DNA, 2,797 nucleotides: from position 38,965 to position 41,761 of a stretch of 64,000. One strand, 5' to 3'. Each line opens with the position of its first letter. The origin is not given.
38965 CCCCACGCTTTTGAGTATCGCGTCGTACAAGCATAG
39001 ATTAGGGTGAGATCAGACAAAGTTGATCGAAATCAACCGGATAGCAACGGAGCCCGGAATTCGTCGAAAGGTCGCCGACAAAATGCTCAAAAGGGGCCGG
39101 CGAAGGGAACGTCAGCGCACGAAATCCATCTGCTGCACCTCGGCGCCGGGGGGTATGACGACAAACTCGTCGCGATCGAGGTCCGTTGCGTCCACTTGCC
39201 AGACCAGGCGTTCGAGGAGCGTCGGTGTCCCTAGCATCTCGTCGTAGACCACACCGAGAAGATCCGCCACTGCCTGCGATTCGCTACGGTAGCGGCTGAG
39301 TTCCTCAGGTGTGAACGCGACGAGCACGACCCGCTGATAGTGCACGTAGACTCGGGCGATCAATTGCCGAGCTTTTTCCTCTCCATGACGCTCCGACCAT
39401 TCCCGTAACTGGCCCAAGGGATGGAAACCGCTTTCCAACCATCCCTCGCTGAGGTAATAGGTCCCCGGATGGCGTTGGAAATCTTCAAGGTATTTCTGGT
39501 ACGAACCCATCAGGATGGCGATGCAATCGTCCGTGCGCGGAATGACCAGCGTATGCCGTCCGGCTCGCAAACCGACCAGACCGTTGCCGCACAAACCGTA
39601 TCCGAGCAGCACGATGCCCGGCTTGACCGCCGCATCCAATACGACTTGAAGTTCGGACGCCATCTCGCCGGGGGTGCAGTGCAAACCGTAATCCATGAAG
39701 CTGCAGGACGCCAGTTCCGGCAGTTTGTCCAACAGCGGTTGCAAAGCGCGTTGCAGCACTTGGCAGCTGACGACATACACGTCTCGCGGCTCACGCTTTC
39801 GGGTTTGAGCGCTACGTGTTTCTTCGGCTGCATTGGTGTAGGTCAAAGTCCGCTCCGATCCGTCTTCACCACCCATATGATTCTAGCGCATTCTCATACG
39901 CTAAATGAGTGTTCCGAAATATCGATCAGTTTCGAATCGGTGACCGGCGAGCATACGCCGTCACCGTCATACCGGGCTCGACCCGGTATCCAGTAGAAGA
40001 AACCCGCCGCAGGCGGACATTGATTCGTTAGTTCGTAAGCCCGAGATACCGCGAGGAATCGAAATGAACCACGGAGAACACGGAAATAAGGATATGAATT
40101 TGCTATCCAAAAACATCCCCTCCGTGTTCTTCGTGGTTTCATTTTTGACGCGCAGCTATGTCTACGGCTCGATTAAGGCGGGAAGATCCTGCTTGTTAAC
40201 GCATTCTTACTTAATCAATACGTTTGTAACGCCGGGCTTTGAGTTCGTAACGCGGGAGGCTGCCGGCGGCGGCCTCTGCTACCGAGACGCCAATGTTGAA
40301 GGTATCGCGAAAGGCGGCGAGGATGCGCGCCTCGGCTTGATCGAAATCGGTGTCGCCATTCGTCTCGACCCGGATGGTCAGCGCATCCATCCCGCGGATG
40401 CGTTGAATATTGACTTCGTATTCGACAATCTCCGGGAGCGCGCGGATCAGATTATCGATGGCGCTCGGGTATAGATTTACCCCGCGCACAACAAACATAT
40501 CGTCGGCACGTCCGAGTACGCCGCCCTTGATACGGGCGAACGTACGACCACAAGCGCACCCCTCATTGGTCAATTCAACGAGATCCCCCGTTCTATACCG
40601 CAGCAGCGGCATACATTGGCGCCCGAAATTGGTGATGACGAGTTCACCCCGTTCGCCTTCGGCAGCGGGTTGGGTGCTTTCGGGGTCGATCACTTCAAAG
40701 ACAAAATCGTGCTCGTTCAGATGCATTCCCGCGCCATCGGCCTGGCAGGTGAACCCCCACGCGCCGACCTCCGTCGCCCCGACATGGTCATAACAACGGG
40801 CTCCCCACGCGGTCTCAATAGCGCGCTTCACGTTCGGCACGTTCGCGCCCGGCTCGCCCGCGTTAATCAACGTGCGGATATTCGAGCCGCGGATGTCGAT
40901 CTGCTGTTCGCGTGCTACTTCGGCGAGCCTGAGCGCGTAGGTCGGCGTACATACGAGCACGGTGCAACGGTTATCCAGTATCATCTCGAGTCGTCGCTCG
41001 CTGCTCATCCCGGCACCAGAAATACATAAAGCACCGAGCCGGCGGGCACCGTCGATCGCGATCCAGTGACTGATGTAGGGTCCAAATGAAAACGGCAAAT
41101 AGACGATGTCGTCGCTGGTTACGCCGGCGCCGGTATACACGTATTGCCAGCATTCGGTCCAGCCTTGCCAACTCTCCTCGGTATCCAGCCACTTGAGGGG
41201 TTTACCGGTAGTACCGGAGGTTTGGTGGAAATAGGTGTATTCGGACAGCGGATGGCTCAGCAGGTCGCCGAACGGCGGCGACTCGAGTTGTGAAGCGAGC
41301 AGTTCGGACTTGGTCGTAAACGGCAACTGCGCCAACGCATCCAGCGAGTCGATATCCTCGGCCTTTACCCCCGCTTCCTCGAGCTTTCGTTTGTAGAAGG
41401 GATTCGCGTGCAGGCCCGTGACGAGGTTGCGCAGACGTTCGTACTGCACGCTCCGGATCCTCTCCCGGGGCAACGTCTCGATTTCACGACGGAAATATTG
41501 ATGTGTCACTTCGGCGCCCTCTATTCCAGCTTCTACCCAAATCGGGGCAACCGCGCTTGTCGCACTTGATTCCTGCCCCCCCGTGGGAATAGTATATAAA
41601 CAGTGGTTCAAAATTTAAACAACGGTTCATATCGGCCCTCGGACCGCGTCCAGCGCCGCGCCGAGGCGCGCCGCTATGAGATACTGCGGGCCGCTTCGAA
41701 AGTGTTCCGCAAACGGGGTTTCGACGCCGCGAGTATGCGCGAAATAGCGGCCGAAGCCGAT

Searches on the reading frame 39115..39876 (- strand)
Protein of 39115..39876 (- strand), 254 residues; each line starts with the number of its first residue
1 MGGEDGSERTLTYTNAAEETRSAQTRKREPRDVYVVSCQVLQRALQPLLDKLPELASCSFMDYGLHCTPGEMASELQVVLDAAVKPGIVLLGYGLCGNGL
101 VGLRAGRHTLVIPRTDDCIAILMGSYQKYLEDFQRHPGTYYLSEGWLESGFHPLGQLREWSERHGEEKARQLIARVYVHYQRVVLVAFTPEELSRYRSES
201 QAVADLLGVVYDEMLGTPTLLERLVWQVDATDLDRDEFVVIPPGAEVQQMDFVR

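Call 15: search_protein_families(library=pfam, proteins=[window:39115-39876:-], max_evalue=0.0001)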
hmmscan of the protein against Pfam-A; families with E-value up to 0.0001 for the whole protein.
window:39115-39876:- (254 aa): 1 family
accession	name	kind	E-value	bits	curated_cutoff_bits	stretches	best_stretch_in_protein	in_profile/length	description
PF07796.16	DUF1638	-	4.5e-36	124.6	27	1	60-224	1-160/161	Protein of unknown function (DUF1638)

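Call 43: search_protein_families(library=ncbifam, proteins=[window:39115-39876:-], max_evalue=0.00001)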
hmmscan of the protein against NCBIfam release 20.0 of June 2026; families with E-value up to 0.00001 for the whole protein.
window:39115-39876:- (254 aa): 0 families

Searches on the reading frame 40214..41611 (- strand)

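Call 15: search_protein_families(library=pfam, proteins=[window:40214-41611:-], max_evalue=0.0001)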
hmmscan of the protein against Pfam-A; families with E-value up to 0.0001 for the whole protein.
window:40214-41611:- (466 aa): 2 families
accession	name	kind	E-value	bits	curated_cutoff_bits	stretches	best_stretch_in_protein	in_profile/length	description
PF14535.12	AMP-binding_C_2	-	2.2e-13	50.7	25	1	377-461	1-91/96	AMP-binding enzyme C-terminal domain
PF00501.34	AMP-binding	-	6.2e-11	42.1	29.9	1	124-327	163-375/384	AMP-binding enzyme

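Call 43: search_protein_families(library=ncbifam, proteins=[window:40214-41611:-], max_evalue=0.00001)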
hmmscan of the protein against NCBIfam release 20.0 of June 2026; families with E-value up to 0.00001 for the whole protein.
window:40214-41611:- (466 aa): 12 families
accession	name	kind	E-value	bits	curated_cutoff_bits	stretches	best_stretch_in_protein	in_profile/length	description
NF041878.1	paak_haloarch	equivalog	4.4e-83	279.2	700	1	42-429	3-386/427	phenylacetate--CoA ligase PaaK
TIGR02155.1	PA_CoA_ligase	equivalog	1.2e-67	228.3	646.3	1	45-461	1-417/422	phenylacetate--CoA ligase PaaK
NF053551.1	FlxY_rubin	equivalog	2.9e-59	200.9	520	1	45-458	2-411/424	flexirubin biosynthesis putative acyl-CoA ligase FlxY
NF045666.1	DVU1553_fam_AMP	equivalog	1.4e-49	169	300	1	43-362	14-325/331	DVU_1553 family AMP-dependent CoA ligase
NF041217.1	BagE_FevW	exception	1.1e-37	130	800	1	51-462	12-402/424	bagremycin/ferroverdin synthetase BagE/FevW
TIGR03335.1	F390_ftsA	equivalog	2.2e-33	115.6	458.7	1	39-364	1-326/445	coenzyme F390 synthetase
NF009071.0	PRK12406.1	subfamily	4.2e-11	42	701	1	130-426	160-460/510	acyl-CoA synthetase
TIGR01733.1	AA-adenyl-dom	subfamily_domain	3.3e-09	36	317.4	0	122-327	119-325/409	amino acid adenylation domain-containing protein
TIGR02304.1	aden_form_hyp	equivalog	7.9e-08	31.7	251.9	1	280-416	247-376/430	F390 synthetase-related protein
NF053567.1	HBDA_AROS1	equivalog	1.7e-07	30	1000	0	124-282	172-324/523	3-hydroxybenzoate--CoA ligase HbdA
NF005307.0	PRK06839.1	equivalog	7.5e-07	28.1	748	1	130-400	156-424/496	o-succinylbenzoate--CoA ligase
NF005676.0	PRK07470.1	equivalog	6.2e-06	25.1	774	0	339-398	409-458/544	acyl-CoA synthetase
